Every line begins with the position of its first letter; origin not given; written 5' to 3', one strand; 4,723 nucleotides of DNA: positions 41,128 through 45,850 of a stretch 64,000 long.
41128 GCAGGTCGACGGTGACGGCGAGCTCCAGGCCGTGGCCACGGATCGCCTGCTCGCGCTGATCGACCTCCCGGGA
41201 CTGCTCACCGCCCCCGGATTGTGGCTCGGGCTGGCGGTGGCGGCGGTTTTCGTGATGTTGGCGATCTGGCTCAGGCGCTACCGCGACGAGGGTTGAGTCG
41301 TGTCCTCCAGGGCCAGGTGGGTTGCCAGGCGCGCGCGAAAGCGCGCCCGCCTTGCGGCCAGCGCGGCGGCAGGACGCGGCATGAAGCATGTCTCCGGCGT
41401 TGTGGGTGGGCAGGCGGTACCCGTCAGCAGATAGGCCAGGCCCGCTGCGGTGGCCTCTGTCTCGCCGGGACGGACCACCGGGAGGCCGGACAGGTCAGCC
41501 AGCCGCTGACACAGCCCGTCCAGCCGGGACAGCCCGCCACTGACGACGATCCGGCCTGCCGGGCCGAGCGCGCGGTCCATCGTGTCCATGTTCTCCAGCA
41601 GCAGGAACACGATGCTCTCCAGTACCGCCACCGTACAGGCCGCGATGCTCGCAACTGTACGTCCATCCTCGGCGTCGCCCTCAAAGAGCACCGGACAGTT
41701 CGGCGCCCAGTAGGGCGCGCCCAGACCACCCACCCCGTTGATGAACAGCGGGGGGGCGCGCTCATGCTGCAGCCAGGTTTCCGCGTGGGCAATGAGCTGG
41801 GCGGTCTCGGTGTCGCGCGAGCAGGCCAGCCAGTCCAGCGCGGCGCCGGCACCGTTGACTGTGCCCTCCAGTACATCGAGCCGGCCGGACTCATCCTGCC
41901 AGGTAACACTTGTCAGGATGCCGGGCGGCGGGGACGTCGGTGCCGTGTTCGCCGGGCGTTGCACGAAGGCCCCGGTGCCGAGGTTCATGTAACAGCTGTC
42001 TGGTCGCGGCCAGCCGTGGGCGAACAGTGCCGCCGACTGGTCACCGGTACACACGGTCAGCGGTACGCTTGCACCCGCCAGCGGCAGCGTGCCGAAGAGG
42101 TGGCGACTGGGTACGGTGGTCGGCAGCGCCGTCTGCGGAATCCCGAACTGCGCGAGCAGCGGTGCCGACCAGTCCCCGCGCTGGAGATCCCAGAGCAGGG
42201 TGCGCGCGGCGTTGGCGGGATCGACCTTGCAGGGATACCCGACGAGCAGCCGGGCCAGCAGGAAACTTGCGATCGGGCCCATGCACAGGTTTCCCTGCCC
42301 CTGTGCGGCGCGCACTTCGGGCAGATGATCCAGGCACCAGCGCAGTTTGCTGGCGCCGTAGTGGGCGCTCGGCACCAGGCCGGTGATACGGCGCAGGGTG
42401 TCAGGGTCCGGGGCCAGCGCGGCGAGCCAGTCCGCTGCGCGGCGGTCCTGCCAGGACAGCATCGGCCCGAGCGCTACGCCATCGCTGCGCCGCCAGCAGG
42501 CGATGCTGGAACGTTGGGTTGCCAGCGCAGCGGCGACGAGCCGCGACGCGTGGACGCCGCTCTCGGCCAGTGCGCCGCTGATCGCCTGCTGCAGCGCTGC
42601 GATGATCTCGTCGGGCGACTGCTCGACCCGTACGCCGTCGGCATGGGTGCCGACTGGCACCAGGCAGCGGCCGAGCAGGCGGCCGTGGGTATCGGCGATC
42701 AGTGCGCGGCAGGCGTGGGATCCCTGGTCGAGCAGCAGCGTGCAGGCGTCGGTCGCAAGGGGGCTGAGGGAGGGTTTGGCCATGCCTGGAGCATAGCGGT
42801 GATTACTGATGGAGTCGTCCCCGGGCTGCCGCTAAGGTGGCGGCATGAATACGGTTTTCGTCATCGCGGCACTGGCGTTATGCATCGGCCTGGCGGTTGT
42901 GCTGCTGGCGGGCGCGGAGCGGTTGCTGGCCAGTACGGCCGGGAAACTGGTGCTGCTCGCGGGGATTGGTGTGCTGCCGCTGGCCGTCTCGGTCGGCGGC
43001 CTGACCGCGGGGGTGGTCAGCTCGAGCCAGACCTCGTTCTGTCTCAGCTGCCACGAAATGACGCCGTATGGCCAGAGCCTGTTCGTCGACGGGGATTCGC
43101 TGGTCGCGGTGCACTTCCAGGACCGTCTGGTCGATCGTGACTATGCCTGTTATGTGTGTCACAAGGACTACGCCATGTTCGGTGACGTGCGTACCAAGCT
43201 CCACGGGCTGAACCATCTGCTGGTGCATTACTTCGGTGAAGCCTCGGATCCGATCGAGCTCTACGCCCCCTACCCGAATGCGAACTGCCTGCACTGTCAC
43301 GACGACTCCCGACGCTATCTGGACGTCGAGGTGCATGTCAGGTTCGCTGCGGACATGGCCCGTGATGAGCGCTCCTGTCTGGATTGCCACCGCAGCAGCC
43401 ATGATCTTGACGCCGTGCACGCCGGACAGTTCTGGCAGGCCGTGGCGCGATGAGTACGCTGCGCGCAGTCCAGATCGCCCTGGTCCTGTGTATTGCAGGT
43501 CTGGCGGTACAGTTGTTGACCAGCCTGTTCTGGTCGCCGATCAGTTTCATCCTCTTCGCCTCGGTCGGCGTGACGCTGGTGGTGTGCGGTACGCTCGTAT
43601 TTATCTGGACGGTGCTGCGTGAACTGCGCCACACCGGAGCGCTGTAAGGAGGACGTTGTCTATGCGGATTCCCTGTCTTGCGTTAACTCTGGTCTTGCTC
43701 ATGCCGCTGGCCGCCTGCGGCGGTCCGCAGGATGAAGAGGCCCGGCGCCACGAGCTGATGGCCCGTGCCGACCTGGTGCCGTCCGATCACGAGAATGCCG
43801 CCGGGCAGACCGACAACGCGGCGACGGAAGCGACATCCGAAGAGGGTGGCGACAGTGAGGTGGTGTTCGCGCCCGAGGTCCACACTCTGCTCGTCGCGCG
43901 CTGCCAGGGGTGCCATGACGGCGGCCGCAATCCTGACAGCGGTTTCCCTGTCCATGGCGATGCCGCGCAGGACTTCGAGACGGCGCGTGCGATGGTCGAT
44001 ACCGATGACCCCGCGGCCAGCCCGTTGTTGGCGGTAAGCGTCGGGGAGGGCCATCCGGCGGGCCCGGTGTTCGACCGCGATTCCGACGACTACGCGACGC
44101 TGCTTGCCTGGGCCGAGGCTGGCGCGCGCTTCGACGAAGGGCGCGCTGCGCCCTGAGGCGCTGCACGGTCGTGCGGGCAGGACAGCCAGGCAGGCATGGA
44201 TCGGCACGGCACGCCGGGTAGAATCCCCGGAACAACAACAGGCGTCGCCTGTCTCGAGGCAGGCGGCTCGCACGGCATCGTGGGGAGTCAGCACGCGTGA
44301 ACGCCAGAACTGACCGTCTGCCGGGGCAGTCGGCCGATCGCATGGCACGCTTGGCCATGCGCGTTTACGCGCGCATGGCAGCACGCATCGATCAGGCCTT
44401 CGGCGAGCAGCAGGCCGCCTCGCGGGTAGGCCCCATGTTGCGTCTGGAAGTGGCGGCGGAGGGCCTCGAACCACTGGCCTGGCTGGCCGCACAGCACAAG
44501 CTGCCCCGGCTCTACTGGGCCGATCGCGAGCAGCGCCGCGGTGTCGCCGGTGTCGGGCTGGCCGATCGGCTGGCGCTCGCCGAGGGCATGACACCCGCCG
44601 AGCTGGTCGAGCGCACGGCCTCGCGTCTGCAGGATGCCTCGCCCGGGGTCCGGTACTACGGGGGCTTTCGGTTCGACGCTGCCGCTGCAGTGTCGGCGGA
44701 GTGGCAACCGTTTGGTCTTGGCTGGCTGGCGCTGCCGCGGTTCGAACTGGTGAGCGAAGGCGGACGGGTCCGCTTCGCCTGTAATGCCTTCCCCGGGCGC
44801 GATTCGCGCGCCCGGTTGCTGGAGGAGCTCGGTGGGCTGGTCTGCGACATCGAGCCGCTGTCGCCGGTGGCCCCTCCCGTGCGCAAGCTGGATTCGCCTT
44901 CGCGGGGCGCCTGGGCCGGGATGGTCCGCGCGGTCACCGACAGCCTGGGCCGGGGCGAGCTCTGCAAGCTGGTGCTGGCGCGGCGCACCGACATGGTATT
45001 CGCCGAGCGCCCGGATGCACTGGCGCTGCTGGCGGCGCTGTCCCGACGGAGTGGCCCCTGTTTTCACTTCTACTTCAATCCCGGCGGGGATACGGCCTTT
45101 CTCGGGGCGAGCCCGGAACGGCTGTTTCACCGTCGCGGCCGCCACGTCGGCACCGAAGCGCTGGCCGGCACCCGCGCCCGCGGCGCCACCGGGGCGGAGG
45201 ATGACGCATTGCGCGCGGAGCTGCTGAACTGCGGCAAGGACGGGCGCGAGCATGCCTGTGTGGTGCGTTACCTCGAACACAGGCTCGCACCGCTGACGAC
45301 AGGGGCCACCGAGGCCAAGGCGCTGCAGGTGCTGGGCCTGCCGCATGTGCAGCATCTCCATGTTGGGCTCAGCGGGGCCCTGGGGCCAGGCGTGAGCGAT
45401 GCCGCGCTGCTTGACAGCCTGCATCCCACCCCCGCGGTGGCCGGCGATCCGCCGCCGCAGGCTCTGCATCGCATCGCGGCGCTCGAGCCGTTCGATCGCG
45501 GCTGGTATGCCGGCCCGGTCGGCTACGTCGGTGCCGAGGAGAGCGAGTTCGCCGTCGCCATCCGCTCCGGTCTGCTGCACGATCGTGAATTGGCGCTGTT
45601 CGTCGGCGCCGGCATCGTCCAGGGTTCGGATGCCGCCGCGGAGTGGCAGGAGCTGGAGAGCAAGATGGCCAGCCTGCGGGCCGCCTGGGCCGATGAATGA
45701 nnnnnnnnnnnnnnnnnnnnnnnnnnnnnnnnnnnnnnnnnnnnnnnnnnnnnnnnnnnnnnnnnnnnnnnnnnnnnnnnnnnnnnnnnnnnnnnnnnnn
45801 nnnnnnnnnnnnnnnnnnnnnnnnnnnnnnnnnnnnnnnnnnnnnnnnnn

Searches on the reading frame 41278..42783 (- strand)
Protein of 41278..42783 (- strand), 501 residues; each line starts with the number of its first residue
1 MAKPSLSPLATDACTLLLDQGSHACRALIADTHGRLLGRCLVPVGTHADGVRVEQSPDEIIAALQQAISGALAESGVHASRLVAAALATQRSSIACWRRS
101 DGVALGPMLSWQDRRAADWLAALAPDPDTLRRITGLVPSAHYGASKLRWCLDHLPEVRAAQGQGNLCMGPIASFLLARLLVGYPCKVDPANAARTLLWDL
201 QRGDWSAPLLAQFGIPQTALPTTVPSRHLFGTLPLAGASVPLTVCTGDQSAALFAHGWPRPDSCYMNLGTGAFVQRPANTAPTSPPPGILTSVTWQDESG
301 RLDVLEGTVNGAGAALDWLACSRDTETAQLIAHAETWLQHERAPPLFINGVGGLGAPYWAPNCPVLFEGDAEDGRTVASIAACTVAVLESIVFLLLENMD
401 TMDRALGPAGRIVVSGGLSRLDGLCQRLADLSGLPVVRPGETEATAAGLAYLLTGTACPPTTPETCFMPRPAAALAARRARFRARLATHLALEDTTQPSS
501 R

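Call 46: search_protein_families(library=pfam, proteins=[window:41278-42783:-], max_evalue=1e-8)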
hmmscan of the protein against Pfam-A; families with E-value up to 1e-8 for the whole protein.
window:41278-42783:- (501 aa): 2 families
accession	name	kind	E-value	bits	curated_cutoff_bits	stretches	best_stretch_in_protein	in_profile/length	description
PF00370.27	FGGY_N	-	4e-33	115.5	28.8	1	16-254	3-244/245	FGGY family of carbohydrate kinases, N-terminal domain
PF02782.22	FGGY_C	-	5.5e-24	85.5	27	1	265-452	2-193/198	FGGY family of carbohydrate kinases, C-terminal domain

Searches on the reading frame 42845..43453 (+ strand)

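Call 81: search_protein_families(library=pfam, proteins=[window:42845-43453:+], max_evalue=0.000001)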
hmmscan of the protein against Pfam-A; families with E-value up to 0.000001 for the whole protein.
window:42845-43453:+ (202 aa): 2 families
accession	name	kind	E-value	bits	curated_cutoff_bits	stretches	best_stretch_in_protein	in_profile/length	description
PF03264.19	Cytochrom_NNT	-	2.5e-09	37.6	24.1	1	34-134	7-100/174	NapC/NirT cytochrome c family, N-terminal region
PF22113.1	Mtrc-MtrF_II-IV_dom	-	9.5e-08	32.2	30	0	102-192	84-175/176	Outer membrane cytochrome MtrC/MtrF-like, domains II/IV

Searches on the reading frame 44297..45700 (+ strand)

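Call 46: search_protein_families(library=pfam, proteins=[window:44297-45700:+], max_evalue=1e-8)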
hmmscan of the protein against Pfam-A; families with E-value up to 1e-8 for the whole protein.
window:44297-45700:+ (467 aa): 1 family
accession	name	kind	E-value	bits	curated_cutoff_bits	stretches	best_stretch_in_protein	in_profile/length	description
PF00425.24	Chorismate_bind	-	6.6e-68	229.5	27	1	205-456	4-257/257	chorismate binding enzyme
